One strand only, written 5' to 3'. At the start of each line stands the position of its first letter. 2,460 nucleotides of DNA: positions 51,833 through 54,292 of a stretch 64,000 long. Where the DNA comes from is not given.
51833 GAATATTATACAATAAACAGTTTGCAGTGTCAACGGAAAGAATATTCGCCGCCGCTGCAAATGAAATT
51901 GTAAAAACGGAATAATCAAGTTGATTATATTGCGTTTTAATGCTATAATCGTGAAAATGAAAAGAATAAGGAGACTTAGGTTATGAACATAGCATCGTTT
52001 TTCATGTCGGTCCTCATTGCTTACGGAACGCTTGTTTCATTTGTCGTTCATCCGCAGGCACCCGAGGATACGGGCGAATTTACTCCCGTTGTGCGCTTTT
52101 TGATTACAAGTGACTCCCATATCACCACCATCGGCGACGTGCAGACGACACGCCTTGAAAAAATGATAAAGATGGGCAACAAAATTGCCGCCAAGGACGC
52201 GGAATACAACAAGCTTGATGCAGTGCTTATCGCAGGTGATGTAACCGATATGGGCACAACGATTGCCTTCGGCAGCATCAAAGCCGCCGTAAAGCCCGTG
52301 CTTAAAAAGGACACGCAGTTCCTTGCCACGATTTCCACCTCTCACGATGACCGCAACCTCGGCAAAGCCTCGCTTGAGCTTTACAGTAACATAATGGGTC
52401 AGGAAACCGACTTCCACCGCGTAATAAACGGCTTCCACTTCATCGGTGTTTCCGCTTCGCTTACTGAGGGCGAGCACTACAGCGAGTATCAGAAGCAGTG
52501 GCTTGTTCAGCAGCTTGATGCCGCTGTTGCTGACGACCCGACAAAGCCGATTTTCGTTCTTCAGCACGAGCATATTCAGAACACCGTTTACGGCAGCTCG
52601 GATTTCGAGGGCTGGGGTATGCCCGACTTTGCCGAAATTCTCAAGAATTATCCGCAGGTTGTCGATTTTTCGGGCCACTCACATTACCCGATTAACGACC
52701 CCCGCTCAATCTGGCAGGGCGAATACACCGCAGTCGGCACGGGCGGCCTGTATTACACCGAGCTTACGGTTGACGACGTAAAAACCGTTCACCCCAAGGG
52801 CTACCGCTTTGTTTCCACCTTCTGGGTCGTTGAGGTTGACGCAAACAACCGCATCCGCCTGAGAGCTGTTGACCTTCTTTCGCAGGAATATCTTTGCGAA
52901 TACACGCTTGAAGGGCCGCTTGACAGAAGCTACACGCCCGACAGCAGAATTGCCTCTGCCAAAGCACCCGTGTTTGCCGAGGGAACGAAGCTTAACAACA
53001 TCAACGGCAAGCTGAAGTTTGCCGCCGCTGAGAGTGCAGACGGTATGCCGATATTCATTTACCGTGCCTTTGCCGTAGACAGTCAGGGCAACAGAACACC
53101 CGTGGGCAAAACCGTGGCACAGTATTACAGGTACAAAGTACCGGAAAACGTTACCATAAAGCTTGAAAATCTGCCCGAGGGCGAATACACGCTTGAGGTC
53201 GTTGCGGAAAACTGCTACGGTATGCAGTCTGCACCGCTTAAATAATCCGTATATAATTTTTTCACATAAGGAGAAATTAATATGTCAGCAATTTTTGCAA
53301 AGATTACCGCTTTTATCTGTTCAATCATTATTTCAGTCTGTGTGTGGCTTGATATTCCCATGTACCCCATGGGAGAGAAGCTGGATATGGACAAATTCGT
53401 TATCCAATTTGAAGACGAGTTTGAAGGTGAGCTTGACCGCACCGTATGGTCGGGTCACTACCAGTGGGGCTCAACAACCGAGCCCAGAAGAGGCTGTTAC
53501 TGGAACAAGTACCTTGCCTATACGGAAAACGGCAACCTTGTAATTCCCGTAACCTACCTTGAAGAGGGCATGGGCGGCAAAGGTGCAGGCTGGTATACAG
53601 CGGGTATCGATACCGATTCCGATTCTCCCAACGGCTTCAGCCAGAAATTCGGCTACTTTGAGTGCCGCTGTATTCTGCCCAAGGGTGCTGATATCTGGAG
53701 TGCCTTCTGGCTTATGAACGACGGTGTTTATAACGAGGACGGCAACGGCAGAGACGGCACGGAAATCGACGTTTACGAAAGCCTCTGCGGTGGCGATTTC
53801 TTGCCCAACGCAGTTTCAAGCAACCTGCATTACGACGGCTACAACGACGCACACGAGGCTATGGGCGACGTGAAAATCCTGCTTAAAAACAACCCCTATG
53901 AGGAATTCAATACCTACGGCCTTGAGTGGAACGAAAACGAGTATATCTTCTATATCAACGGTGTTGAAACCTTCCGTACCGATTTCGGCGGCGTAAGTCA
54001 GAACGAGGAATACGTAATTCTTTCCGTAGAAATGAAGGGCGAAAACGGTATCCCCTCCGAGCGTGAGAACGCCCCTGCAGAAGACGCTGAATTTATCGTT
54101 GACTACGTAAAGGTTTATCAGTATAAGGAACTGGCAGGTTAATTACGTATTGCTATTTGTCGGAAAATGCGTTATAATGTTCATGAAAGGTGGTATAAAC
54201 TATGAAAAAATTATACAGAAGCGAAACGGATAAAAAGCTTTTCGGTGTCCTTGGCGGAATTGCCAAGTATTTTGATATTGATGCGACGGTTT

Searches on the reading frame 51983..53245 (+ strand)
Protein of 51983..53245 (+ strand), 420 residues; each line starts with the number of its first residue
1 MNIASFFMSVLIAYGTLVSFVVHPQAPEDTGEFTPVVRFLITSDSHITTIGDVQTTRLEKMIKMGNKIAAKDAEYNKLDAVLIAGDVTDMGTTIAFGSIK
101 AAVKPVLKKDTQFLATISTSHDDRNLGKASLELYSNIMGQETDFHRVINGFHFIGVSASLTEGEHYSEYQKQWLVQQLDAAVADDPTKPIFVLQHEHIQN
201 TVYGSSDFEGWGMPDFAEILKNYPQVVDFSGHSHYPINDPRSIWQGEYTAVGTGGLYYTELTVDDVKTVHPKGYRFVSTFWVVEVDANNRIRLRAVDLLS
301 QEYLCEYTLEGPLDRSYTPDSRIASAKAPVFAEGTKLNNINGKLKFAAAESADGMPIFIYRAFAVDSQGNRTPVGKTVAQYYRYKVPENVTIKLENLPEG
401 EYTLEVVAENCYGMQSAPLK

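Call 71: search_protein_families(library=pfam, proteins=[window:51983-53245:+], max_evalue=0.0001)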
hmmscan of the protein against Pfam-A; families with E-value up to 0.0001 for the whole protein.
window:51983-53245:+ (420 aa): 1 family
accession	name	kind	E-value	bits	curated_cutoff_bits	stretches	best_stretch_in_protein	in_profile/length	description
PF00149.33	Metallophos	-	1.6e-06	29.2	21.5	1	38-236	2-191/191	Calcineurin-like phosphoesterase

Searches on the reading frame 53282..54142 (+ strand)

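Call 71: search_protein_families(library=pfam, proteins=[window:53282-54142:+], max_evalue=0.0001)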
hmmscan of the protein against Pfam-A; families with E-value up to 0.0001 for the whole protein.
window:53282-54142:+ (286 aa): 1 family
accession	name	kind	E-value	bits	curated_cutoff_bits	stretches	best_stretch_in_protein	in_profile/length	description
PF00722.28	Glyco_hydro_16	-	1.9e-14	54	22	1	118-230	37-132/175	Glycosyl hydrolases family 16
